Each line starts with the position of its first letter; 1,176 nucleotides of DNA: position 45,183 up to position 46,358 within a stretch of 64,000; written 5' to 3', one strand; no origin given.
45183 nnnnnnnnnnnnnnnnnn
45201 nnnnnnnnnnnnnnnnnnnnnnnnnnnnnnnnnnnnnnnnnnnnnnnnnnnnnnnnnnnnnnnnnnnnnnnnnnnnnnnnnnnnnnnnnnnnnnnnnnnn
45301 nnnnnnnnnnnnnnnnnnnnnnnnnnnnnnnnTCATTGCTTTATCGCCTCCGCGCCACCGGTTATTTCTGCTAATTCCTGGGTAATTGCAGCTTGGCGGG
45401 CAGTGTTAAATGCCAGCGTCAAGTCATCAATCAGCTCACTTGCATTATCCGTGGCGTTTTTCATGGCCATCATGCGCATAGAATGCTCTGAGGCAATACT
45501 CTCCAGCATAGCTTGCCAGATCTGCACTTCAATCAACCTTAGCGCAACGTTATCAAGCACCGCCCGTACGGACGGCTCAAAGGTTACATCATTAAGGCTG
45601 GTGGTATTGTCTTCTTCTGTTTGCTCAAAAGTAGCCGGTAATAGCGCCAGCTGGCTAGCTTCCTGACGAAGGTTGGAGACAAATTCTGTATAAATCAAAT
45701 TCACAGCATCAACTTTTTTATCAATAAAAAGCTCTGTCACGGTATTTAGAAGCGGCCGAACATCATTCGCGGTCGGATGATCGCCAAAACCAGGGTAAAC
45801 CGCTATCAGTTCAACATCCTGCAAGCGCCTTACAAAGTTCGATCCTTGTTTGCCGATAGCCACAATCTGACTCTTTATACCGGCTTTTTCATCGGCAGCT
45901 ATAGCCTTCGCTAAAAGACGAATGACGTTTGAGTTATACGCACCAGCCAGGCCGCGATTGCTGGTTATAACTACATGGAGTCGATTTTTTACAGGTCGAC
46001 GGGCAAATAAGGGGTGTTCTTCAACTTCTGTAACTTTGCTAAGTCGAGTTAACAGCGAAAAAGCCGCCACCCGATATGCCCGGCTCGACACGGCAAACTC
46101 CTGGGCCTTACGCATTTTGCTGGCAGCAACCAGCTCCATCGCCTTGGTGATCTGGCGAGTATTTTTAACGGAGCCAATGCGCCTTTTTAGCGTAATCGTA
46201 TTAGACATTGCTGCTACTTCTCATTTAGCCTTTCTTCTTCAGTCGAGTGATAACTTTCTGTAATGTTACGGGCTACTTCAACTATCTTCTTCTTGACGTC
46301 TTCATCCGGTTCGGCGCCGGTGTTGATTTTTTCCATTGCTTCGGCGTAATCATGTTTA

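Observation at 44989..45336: Extra translationally coupled ORF between atpG and atpD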

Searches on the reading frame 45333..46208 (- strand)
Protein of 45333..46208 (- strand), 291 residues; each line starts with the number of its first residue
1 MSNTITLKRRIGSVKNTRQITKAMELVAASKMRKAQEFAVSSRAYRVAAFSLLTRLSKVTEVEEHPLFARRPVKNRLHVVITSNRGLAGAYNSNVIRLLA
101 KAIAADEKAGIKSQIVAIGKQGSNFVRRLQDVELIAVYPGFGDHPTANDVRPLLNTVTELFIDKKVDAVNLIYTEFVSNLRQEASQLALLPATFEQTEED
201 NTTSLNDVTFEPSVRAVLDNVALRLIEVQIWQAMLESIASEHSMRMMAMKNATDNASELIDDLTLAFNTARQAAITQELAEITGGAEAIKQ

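Call 3: search_protein_families(library=pfam, proteins=[window:45333-46208:-], max_evalue=1)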
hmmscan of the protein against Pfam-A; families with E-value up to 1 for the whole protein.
window:45333-46208:- (291 aa): 1 family
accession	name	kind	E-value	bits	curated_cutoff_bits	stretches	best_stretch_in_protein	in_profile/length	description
PF00231.24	ATP-synt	-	1.2e-89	301.3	39.9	1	6-289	4-285/285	ATP synthase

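Call 4: search_protein_families(library=ncbifam, proteins=[window:45333-46208:-], max_evalue=1)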
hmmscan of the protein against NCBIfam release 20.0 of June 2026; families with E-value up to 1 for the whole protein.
window:45333-46208:- (291 aa): 13 families
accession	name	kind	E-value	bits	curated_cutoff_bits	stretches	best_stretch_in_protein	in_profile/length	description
TIGR01146.1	ATPsyn_F1gamma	equivalog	1.9e-87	293.7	194.45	1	1-289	1-286/286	ATP synthase F1 subunit gamma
NF010709.0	PRK14111.1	equivalog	1.2e-82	277.7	425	1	1-290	1-289/290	F0F1 ATP synthase subunit gamma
NF004144.0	PRK05621.1-1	equivalog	3.5e-76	256.4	372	1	1-289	1-287/287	F0F1 ATP synthase subunit gamma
NF004145.0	PRK05621.1-2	equivalog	3.8e-76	256.5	317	1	1-290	1-303/306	F0F1 ATP synthase subunit gamma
NF004147.0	PRK05621.2-1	equivalog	1.2e-66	225.5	382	1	6-289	7-292/293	F0F1 ATP synthase subunit gamma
NF009958.0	PRK13425.1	equivalog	1.1e-65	222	501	1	7-291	7-292/292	F0F1 ATP synthase subunit gamma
NF004146.0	PRK05621.1-4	equivalog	6.8e-65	219.4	342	1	3-289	3-296/296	F0F1 ATP synthase subunit gamma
NF009957.0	PRK13424.1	equivalog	2.2e-64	217.5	436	1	6-290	6-290/291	F0F1 ATP synthase subunit gamma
NF009960.0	PRK13427.1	equivalog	5.1e-64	216.6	432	1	2-289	2-288/289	F0F1 ATP synthase subunit gamma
NF010708.0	PRK14110.1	equivalog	4.7e-63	213.3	445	1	7-290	9-291/291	F0F1 ATP synthase subunit gamma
NF009959.0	PRK13426.1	equivalog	1.7e-59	201.8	394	1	6-288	6-290/291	F0F1 ATP synthase subunit gamma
NF009956.0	PRK13422.1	equivalog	2.3e-49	168.3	582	1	1-289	1-298/298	F0F1 ATP synthase subunit gamma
TIGR03323.1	alt_F1F0_F1_gam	exception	7.9e-21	74.6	282.35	1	7-288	1-284/285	alternate F1F0 ATPase, F1 subunit gamma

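Call 8: find_related_loci(query=window:45333-46208:-, collection=genome_contigs, flank=4000)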
Query window:45333-46208:- (291 aa) in genome_contigs; peptide patterns used: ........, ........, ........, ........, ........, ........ (x = any residue, [..] = any of these).
495 stretches matched a pattern; 271 encode a relative of the query (tblastn E <= 1e-3); the best 80 are kept; 80 distinct loci.
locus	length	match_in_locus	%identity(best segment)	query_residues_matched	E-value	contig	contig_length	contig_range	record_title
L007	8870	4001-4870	80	1-290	3e-161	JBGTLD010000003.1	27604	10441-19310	MAG: Candidatus Saccharimonadales bacterium isolate JTS-RE329 k141_5251248, whole genome shotgun sequence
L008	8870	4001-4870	75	1-290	5e-148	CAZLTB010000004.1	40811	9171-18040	MAG TPA_asm: uncultured Candidatus Saccharibacteria bacterium isolate SRP200132_co1_495 genome assembly, contig: NODE_16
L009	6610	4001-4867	74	1-290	2e-144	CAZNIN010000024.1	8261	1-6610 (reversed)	MAG TPA_asm: uncultured Candidatus Saccharibacteria bacterium isolate SRP144015_co1_53 genome assembly, contig: NODE_381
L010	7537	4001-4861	73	3-290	2e-140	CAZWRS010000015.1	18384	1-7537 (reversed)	MAG TPA_asm: uncultured Candidatus Saccharibacteria bacterium isolate SRP144015_co1_75 genome assembly, contig: NODE_151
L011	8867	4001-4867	71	1-290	2e-139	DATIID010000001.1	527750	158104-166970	MAG TPA_asm: Candidatus Saccharimonadales bacterium isolate SMAG_U15655 k141_160847, whole genome shotgun sequence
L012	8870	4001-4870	71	1-290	4e-139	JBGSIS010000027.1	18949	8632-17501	MAG: Candidatus Saccharimonadales bacterium isolate JTS-AC137 k141_3890549, whole genome shotgun sequence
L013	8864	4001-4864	71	1-290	4e-139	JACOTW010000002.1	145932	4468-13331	MAG: Candidatus Saccharibacteria bacterium isolate NC_groundwater_54_Pr7_S2p5_43_18 FFV18_S2p5_scaffold_52756, whole gen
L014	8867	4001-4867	72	1-290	9e-139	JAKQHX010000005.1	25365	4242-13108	MAG: bacterium isolate USDE_metabat.59 k141_511207, whole genome shotgun sequence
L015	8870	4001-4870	70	1-290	4e-138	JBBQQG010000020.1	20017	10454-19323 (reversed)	MAG: Candidatus Saccharimonadales bacterium isolate Co_metawrap_1565 Cmw_1565_k141_1262646_length_20017_cov_9.0000, whol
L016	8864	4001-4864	71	1-289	6e-138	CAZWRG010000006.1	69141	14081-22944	MAG TPA_asm: uncultured Candidatus Saccharibacteria bacterium isolate SRP144015_co1_33 genome assembly, contig: NODE_209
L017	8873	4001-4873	70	1-290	9e-138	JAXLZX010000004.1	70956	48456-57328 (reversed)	MAG: Candidatus Saccharimonadales bacterium isolate STL-PAT13 C1.59.fa-4, whole genome shotgun sequence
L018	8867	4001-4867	71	1-290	3e-137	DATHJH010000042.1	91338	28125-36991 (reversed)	MAG TPA_asm: Candidatus Limnocylindria bacterium isolate SMAG_U12547 k141_70560, whole genome shotgun sequence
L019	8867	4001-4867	69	1-290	2e-136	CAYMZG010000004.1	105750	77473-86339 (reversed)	MAG TPA_asm: uncultured Candidatus Saccharibacteria bacterium isolate SRP298887_co1_121 genome assembly, contig: NODE_77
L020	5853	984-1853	69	1-291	7e-136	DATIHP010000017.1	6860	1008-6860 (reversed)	MAG TPA_asm: Candidatus Saccharimonadales bacterium isolate SMAG_U15641 k141_730002, whole genome shotgun sequence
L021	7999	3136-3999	71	1-290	1e-135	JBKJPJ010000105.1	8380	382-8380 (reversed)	MAG: Candidatus Saccharimonadales bacterium isolate ant_bin.454 k117_3076124, whole genome shotgun sequence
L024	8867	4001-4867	67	1-291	2e-131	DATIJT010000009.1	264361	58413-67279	MAG TPA_asm: Candidatus Saccharimonadales bacterium isolate SMAG_U15698 k141_99610, whole genome shotgun sequence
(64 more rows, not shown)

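Call 20: find_homologous_proteins(query=A1, max_evalue=0.01)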
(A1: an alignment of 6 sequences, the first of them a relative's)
Query A1 (6 sequences) (99 aa, profile of the alignment): 14 proteins with E <= 0.01 among 382 candidates.
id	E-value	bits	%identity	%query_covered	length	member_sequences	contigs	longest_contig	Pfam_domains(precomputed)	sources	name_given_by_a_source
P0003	2.8e-36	142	31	81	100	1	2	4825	-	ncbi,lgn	-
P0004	7.7e-33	131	40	87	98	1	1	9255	-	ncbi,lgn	-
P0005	1.2e-32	130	100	100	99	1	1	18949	-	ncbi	-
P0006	2.2e-31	126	-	-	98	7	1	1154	-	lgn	-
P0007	5.5e-30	122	47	82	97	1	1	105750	-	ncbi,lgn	-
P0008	6.4e-28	115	85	100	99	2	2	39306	-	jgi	jgi:hypothetical protein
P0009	5.6e-26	109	32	38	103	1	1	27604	-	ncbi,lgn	-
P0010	3.2e-22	97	48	83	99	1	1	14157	-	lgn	-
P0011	2.0e-20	91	39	83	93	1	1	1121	-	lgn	-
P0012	2.7e-19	87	49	100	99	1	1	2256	-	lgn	-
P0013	8.9e-18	82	34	80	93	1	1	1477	-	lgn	-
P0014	2.2e-17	81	-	-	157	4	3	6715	-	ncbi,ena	-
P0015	3.4e-16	77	40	86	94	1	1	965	-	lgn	-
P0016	9.7e-15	73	41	90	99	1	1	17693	-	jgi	jgi:hypothetical protein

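Call 24: find_encoding_contigs(protein=P0008, flank=3500, max_places=2)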
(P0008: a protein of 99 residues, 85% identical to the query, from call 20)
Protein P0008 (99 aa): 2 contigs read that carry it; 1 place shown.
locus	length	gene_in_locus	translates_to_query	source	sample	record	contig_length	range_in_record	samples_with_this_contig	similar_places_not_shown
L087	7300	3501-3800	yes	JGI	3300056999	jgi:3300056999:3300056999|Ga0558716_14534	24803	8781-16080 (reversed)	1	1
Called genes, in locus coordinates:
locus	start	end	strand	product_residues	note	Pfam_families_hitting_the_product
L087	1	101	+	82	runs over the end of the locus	PF00137:ATP-synt_C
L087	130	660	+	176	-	PF00430:ATP-synt_B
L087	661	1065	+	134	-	PF00213:OSCP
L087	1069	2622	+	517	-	PF02874:ATP-synt_ab_N (weak), PF00006:ATP-synt_ab, PF00306:ATP-synt_ab_C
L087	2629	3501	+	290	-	PF00231:ATP-synt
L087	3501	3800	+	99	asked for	-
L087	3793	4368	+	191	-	-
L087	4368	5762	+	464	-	PF02874:ATP-synt_ab_N, PF00006:ATP-synt_ab, PF22919:ATP-synt_VA_C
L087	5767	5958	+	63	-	-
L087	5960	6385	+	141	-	PF02823:ATP-synt_DE_N, PF00401:ATP-synt_DE (weak)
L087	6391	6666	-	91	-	-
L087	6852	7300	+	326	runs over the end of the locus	PF18484:CDCA (weak)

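Call 25: find_encoding_contigs(protein=P0010, flank=3500, max_places=2)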
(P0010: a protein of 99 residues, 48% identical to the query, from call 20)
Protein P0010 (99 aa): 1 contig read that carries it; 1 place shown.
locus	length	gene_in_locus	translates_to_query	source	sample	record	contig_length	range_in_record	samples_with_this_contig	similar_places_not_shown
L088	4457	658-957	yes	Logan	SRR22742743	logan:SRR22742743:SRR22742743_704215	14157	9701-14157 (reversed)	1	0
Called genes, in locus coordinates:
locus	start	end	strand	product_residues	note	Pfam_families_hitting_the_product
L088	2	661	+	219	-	?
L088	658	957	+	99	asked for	-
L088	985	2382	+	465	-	PF02874:ATP-synt_ab_N, PF00006:ATP-synt_ab, PF22919:ATP-synt_VA_C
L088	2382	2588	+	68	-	-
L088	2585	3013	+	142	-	PF02823:ATP-synt_DE_N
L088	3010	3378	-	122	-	-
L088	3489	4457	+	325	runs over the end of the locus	PF18484:CDCA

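Call 26: find_encoding_contigs(protein=P0016, flank=3500, max_places=2)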
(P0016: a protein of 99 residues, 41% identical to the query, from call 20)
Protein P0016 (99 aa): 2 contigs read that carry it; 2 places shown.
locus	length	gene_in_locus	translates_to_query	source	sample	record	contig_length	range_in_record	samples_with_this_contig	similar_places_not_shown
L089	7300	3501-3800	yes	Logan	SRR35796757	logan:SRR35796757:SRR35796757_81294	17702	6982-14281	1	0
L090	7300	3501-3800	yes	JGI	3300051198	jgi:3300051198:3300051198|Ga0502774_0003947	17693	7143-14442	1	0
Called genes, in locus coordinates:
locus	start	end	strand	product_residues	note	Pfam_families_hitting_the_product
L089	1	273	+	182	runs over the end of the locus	PF00430:ATP-synt_B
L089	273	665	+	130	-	PF00213:OSCP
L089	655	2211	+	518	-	PF02874:ATP-synt_ab_N (faint), PF00006:ATP-synt_ab, PF00306:ATP-synt_ab_C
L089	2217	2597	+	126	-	-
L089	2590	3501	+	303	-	PF00231:ATP-synt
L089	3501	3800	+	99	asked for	-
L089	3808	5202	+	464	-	PF02874:ATP-synt_ab_N, PF00006:ATP-synt_ab, PF22919:ATP-synt_VA_C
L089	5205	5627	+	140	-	-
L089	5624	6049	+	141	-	PF02823:ATP-synt_DE_N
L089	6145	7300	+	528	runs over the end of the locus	PF00999:Na_H_Exchanger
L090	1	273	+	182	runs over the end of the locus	PF00430:ATP-synt_B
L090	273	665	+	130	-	PF00213:OSCP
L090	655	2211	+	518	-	PF02874:ATP-synt_ab_N (faint), PF00006:ATP-synt_ab, PF00306:ATP-synt_ab_C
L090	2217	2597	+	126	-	-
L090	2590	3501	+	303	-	PF00231:ATP-synt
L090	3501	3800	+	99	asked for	-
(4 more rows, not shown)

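Call 27: find_encoding_contigs(protein=P0014, flank=3500, max_places=2)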
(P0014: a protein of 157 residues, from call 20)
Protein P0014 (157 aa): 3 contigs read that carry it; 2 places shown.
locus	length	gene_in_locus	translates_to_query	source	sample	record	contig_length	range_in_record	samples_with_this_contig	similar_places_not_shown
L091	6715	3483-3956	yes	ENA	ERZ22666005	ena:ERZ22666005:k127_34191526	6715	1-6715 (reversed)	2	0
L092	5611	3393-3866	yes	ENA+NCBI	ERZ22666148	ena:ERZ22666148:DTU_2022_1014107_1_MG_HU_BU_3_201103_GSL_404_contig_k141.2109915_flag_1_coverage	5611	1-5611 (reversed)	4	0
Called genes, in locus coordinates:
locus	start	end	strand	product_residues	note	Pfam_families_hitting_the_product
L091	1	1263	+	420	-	?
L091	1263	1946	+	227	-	-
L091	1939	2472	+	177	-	-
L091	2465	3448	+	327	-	PF00231:ATP-synt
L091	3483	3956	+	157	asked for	-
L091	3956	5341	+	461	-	PF02874:ATP-synt_ab_N, PF00006:ATP-synt_ab, PF22919:ATP-synt_VA_C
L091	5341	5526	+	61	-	-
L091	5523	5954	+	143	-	PF02823:ATP-synt_DE_N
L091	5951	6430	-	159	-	-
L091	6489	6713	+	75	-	?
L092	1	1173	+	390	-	?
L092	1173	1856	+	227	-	-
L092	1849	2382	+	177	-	-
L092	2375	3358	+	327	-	PF00231:ATP-synt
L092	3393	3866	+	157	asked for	-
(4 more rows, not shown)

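Call 36: find_related_loci(query=window:45333-46208:-, collection=metagenome_contigs, flank=2500)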
Query window:45333-46208:- (291 aa) in metagenome_contigs; peptide patterns used: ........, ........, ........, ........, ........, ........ (x = any residue, [..] = any of these).
590 stretches matched a pattern; 298 encode a relative of the query (tblastn E <= 1e-3); the best 80 are kept; 80 distinct loci.
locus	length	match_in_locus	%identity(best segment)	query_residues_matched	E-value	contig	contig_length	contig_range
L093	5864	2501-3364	75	1-290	5e-149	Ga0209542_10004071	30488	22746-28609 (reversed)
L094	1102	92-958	73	1-290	5e-155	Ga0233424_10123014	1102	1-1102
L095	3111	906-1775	71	1-291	1e-144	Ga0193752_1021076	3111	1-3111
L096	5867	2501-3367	71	1-290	2e-138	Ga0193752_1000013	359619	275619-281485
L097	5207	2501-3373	71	1-290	3e-138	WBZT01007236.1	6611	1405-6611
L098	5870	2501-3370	71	1-291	1e-137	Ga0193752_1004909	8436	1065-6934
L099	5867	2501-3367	71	1-290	1e-137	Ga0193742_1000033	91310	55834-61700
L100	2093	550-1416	72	1-290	9e-146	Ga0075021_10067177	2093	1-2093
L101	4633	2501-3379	70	1-290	3e-136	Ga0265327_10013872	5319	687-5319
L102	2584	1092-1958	69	1-290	2e-142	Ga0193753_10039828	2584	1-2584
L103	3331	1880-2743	69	1-290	8e-139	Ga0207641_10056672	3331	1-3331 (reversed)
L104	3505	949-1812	68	1-290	1e-137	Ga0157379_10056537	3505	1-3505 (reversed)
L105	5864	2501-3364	69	1-289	3e-133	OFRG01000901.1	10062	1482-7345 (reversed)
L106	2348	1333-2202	67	1-291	1e-140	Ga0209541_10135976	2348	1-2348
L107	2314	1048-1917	65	1-290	5e-138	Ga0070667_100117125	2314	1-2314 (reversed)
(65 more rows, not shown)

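Call 54: find_encoding_contigs(protein=P0012, flank=2000, max_places=2)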
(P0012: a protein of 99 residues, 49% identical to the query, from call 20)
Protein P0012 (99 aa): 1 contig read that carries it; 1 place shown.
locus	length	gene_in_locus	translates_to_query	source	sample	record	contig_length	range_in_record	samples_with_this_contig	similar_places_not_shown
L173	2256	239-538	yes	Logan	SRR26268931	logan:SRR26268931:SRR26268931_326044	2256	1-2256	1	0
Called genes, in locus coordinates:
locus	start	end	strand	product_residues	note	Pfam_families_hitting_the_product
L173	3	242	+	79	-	?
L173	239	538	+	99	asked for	-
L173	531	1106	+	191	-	-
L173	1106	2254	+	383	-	?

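Call 55: find_encoding_contigs(protein=P0013, flank=2000, max_places=2)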
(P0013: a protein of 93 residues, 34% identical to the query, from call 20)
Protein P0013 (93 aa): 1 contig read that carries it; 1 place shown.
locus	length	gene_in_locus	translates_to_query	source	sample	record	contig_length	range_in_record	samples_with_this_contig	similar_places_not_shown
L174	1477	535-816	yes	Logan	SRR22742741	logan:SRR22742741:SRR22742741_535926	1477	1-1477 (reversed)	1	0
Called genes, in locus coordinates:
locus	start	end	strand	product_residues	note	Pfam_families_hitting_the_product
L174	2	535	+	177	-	?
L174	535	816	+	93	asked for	-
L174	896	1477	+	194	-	?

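Call 66: predict_structure(alignment_id=A2)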
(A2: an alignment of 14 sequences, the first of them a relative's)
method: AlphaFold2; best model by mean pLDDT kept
length: 100 residues; sequences in the alignment: 14
mean_pLDDT: 80.1   pTM: 0.54
mean pLDDT of the five models: 80.1, 80.1, 77.3, 76.8, 76.2
residues with pLDDT >= 90: 39; 70-90: 39; 50-70: 17; < 50: 5
segments of 3 or more residues with pLDDT < 50: 1-3
pLDDT, mean of each block of 10 residues (from residue 1): 57 90 95 97 94 87 66 78 77 61
secondary structure, 60 per line:
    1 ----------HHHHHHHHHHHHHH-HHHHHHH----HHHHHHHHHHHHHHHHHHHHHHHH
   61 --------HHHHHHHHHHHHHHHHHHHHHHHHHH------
elements in order: H11-24 H26-32 H37-60 H69-94

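Call 69: fold_search(model_id=the predicted structure, library=pdb)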
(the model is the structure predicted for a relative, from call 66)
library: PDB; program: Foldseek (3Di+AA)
matches with E <= 10: 11; with E <= 0.001: 0
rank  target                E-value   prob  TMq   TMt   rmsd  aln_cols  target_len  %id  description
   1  5ly0_B                3.9e+00  0.15  0.34  0.32  13.4        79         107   16  Crystal structure of LOB domain of Ramosa2 from Wheat (released 2017-10-25)
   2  5ly0_A                4.2e+00  0.15  0.34  0.32  13.1        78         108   17  Crystal structure of LOB domain of Ramosa2 from Wheat (released 2017-10-25)
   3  1x04                  6.2e+00  0.04  0.25  0.14  18.5        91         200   13  Crystal structure of endophilin BAR domain (mutant) (released 2006-05-02)
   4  176l_A                6.6e+00  0.08  0.34  0.22  13.6        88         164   17  PROTEIN FLEXIBILITY AND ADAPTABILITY SEEN IN 25 CRYSTAL FORMS OF T4 LYSOZYME (released 1995-07-10)
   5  6ff7_p                7.1e+00  0.04  0.29  0.20  13.0       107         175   14  human Bact spliceosome core structure (released 2019-03-13)
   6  1x03                  7.6e+00  0.04  0.24  0.14  18.4        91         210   13  Crystal structure of endophilin BAR domain (released 2006-05-02)
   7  3a9e_A                8.6e+00  0.03  0.17  0.10  11.3        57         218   19  Crystal structure of a mixed agonist-bound RAR-alpha and antagonist-bound RXR-alpha heterodimer ligand binding domains (released 2010-10-06)
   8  261l                  9.2e+00  0.14  0.34  0.21   5.0        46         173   15  STRUCTURAL CHARACTERISATION OF AN ENGINEERED TANDEM REPEAT CONTRASTS THE IMPORTANCE OF CONTEXT AND SEQUENCE IN PROTEIN F (released 1999-05-24)
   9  1m5i                  9.2e+00  0.04  0.29  0.28  18.8       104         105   12  Crystal Structure of the coiled coil region 129-250 of the tumor suppressor gene product APC (released 2002-11-20)
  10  1oct_C                9.2e+00  0.02  0.18  0.15  16.3        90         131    9  CRYSTAL STRUCTURE OF THE OCT-1 POU DOMAIN BOUND TO AN OCTAMER SITE: DNA RECOGNITION WITH TETHERED DNA-BINDING MODULES (released 1994-08-31)
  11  137l_A                9.8e+00  0.14  0.34  0.22   4.0        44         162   16  STRUCTURAL BASIS OF AMINO ACID ALPHA HELIX PROPENSITY (released 1994-07-31)

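Call 71: search_protein_families(library=phrogs, proteins=[P0005, P0009, P0016], max_evalue=0.1)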
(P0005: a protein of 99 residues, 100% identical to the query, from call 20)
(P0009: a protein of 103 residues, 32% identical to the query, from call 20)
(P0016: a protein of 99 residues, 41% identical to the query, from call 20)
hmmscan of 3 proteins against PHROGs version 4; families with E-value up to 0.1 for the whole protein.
P0005 (99 aa): 1 family
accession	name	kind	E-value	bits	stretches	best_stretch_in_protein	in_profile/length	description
phrog_10327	-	other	0.019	13.6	1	10-87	583-657/1094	hydrolase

P0009 (103 aa): 0 families

P0016 (99 aa): 0 families

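Call 72: search_protein_families(library=padloc, proteins=[P0005, P0009, P0016], max_evalue=0.1)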
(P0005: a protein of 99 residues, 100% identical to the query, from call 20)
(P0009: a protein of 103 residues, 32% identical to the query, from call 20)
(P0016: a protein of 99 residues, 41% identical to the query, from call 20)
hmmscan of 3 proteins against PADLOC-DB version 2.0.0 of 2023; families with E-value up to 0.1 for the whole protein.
P0005 (99 aa): 0 families

P0009 (103 aa): 0 families

P0016 (99 aa): 0 families

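Call 73: list_cluster_members(proteins=[window:45336-46208:-, window:44992-45336:-])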
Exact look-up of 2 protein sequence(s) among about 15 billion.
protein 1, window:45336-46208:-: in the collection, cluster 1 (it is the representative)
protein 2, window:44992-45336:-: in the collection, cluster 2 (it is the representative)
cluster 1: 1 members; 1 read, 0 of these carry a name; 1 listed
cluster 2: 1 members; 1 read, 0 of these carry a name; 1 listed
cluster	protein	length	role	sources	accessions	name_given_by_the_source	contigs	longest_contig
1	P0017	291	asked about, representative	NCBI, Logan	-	-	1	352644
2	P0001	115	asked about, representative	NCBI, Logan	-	-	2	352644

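Call 76: search_protein_families(library=pfam, proteins=[L024:4867-5268:+], max_evalue=0.01)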
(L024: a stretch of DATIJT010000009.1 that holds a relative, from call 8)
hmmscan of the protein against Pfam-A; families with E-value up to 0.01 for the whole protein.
L024:4867-5268:+ (134 aa): 1 family
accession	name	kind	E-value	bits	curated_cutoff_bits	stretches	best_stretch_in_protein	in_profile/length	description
PF05635.17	23S_rRNA_IVP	-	2.4e-34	118.2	33.8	1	20-124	2-106/106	23S rRNA-intervening sequence protein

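Call 80: find_homologous_proteins(query=A6, max_evalue=0.001)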
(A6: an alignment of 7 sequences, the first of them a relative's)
Query A6 (7 sequences) (191 aa, profile of the alignment): 7 proteins with E <= 0.001 among 2177 candidates.
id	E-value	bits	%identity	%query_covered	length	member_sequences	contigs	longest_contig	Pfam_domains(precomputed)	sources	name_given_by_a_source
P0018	1.4e-54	202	100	100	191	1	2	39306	-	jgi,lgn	jgi:hypothetical protein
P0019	2.4e-54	201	84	100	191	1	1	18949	-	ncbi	-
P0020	1.7e-52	195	64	100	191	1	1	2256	-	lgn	-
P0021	4.7e-45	171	34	55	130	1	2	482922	-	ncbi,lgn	-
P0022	4.2e-39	152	33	34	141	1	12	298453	-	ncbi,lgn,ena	-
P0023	1.2e-38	150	55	100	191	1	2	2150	-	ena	-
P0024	2.2e-32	130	34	32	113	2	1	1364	-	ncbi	-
